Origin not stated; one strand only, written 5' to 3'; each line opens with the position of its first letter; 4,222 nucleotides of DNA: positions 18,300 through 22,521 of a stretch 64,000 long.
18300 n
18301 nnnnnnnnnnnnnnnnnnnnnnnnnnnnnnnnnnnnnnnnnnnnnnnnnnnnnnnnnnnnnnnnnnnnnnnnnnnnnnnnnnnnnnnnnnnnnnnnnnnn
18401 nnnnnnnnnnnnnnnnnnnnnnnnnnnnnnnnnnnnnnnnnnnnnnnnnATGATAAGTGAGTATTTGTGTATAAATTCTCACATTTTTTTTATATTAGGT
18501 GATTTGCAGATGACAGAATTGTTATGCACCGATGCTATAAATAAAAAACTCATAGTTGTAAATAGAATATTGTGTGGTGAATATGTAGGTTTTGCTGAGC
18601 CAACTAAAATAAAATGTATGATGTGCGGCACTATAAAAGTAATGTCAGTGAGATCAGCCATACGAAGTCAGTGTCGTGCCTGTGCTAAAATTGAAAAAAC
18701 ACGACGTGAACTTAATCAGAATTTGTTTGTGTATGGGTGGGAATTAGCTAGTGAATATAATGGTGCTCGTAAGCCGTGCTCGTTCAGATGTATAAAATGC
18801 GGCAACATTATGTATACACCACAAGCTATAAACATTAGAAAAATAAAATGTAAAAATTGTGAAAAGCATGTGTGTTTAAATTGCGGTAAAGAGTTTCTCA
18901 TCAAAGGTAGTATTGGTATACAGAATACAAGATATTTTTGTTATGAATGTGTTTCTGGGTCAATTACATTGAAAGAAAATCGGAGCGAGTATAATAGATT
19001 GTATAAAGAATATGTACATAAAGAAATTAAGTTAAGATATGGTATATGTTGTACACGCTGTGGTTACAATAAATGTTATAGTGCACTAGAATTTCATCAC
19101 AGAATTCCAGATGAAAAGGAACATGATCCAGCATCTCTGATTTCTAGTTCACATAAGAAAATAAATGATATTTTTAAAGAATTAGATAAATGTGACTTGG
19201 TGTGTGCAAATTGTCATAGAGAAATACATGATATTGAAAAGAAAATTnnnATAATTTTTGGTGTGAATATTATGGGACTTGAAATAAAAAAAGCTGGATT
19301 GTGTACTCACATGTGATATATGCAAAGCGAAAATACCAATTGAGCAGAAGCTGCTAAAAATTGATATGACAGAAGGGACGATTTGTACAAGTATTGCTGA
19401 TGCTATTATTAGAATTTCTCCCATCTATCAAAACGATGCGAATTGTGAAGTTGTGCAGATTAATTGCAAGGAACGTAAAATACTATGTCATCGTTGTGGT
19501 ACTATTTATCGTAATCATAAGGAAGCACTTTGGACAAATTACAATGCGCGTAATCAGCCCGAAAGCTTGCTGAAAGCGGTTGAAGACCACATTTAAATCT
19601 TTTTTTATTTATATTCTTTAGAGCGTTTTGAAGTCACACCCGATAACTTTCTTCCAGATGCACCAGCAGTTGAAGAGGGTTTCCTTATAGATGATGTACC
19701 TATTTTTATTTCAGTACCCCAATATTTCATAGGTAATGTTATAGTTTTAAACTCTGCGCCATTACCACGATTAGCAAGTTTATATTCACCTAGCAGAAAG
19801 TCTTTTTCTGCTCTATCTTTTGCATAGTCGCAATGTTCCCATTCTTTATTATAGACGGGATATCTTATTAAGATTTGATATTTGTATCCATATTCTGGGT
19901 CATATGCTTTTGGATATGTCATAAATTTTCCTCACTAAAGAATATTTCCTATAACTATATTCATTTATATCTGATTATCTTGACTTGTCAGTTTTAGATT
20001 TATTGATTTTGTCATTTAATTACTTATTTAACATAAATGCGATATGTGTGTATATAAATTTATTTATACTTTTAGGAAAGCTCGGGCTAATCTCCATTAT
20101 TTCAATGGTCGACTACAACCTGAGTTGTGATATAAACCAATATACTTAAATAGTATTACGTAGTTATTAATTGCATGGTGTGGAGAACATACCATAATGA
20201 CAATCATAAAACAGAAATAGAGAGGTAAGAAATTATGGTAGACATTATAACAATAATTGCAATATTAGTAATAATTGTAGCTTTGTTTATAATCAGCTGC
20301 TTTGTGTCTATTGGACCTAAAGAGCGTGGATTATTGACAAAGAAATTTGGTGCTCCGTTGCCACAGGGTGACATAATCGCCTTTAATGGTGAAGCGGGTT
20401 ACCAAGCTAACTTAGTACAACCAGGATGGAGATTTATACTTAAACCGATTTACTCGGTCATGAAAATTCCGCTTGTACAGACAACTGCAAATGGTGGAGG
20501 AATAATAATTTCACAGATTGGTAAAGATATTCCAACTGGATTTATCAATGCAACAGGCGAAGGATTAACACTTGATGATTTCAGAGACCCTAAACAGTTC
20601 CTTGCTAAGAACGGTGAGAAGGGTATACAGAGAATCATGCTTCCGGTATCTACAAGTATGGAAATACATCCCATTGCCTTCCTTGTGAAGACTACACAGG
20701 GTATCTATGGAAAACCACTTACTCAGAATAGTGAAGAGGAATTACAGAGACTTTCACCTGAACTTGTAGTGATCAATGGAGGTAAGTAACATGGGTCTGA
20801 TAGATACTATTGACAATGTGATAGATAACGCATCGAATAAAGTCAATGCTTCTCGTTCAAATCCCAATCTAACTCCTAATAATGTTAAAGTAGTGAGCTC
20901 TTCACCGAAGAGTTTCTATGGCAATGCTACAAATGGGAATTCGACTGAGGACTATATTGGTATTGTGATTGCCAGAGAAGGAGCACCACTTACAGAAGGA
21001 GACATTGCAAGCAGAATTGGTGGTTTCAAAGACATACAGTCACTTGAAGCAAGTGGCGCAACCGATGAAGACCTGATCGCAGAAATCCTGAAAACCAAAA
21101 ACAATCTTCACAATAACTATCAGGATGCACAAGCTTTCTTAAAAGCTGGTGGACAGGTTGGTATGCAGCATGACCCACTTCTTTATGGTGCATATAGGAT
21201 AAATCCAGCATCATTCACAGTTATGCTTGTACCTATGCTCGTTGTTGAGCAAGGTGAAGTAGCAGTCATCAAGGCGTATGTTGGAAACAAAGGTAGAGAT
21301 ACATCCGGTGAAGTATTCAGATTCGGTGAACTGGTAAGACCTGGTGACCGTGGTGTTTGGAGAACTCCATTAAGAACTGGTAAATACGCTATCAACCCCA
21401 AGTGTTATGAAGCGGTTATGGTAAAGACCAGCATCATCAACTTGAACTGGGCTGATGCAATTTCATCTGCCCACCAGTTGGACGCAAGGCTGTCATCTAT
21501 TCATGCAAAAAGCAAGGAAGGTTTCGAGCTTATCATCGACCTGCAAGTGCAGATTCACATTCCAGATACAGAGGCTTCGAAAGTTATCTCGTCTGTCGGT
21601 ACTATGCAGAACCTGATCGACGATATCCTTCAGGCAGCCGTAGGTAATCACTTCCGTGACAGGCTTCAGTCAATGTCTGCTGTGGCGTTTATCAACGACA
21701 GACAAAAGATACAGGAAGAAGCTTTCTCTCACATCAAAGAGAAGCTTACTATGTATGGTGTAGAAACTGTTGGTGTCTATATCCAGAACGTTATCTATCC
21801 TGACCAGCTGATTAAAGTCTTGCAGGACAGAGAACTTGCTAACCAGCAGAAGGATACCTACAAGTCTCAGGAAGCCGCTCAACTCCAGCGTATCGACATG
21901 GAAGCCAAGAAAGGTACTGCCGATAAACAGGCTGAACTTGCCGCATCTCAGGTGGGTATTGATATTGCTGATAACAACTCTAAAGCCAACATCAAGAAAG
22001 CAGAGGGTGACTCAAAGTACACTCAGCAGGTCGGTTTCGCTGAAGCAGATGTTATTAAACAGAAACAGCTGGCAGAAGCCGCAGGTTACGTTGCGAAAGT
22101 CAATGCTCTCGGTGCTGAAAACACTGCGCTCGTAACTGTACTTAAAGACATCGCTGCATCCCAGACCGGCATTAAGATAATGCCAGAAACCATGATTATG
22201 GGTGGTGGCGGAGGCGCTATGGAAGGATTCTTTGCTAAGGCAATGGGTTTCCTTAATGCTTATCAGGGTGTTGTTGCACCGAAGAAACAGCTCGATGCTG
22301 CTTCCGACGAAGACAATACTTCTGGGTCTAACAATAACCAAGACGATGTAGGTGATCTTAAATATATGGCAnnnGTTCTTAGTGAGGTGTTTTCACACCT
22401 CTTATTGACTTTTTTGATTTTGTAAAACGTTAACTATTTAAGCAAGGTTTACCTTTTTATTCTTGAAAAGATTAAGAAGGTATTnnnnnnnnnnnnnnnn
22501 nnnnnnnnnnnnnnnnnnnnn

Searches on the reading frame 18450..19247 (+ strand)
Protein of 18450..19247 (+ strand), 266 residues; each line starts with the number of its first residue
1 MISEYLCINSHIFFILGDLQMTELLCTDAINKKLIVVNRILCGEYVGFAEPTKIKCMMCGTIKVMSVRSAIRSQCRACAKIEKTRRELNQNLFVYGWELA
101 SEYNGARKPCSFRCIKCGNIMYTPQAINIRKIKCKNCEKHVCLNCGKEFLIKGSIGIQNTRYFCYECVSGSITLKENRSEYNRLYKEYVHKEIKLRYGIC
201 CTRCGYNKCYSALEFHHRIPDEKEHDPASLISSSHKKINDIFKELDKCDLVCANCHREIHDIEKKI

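Call 8: search_protein_families(library=pfam, proteins=[window:18450-19247:+], max_evalue=0.001)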
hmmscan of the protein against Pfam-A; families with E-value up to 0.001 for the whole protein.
window:18450-19247:+ (266 aa): 0 families

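Call 40: search_protein_families(library=phrogs, proteins=[window:18450-19247:+], max_evalue=0.001)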
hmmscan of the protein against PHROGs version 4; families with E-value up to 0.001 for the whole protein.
window:18450-19247:+ (266 aa): 7 families
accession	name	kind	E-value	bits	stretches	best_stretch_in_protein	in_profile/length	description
phrog_2255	-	DNA, RNA and nucleotide metabolism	1.1e-21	78.2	1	132-261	46-170/211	HNH endonuclease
phrog_3106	-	DNA, RNA and nucleotide metabolism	1.3e-15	58.8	1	186-264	152-225/252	HNH endonuclease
phrog_30726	-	unknown function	3.6e-09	37.6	1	177-261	30-112/159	-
phrog_35854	-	DNA, RNA and nucleotide metabolism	1.6e-08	35.8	1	198-261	6-68/145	HNH endonuclease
phrog_10212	-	unknown function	1.7e-05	26.1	1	201-259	67-121/128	-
phrog_4234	-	DNA, RNA and nucleotide metabolism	3e-05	24.7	1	174-258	5-81/130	HNH endonuclease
phrog_681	-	DNA, RNA and nucleotide metabolism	5.4e-05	23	1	37-139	247-362/576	endonuclease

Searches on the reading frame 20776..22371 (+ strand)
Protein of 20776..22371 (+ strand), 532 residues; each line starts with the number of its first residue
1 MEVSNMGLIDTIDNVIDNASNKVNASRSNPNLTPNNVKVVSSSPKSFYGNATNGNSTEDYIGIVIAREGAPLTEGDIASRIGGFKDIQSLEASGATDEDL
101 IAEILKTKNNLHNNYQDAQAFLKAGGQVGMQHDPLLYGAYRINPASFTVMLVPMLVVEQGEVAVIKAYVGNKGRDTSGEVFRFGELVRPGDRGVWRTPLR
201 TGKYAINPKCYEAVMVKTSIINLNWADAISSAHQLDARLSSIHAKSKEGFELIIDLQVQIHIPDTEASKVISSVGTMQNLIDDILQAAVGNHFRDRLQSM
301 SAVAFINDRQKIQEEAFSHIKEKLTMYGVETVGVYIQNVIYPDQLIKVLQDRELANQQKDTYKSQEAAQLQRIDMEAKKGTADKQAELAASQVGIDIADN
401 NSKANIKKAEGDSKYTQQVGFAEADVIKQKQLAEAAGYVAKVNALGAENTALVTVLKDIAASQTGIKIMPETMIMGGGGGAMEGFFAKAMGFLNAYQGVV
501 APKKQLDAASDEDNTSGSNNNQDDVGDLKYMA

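Call 8: search_protein_families(library=pfam, proteins=[window:20776-22371:+], max_evalue=0.001)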
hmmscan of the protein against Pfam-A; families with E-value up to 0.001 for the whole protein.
window:20776-22371:+ (532 aa): 1 family
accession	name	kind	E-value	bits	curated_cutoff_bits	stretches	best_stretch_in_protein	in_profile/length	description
PF01145.31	Band_7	-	6e-22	79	23.6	1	156-368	2-174/176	SPFH domain / Band 7 family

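Call 102: list_cluster_members(proteins=[window:20791-22371:+, window:22488-23513:+, window:23571-25868:+, window:27114-28199:+, window:35998-37209:-, window:37458-37955:-, window:38721-39485:+, window:39498-40235:+, window:8210-10000:+, window:6459-7001:+])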
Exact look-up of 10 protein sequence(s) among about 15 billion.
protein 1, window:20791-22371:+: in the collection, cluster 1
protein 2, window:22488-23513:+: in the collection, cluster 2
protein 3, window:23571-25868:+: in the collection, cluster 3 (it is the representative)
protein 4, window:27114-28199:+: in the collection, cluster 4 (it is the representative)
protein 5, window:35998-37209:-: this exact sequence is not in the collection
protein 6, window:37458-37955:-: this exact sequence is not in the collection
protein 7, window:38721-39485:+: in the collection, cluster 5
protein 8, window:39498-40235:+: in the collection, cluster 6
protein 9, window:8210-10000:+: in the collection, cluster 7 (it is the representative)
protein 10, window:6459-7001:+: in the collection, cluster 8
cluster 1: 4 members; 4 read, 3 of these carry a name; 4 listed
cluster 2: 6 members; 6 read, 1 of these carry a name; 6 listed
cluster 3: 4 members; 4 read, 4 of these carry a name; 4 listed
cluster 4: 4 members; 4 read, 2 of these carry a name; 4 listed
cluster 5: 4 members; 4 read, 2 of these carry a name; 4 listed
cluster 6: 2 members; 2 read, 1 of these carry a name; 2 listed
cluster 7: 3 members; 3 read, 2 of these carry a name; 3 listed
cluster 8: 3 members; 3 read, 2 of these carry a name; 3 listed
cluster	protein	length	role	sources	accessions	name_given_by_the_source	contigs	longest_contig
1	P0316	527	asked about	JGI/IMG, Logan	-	hypothetical protein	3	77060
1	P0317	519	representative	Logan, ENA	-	-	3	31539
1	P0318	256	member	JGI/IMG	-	regulator of protease activity HflC (stomatin/prohibitin superfamily)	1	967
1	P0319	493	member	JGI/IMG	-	hypothetical protein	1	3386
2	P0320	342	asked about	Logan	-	-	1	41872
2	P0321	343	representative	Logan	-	-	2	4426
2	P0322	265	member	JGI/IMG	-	CRISPR/Cas system-associated exonuclease Cas4 (RecB family)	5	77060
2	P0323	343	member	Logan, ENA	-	-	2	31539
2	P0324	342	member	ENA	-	-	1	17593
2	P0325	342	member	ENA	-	-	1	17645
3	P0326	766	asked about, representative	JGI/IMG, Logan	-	DNA modification methylase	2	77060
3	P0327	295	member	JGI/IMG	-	hypothetical protein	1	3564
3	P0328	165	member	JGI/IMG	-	hypothetical protein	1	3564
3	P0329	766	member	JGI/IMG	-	DNA modification methylase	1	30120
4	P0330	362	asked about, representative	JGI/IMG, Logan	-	hypothetical protein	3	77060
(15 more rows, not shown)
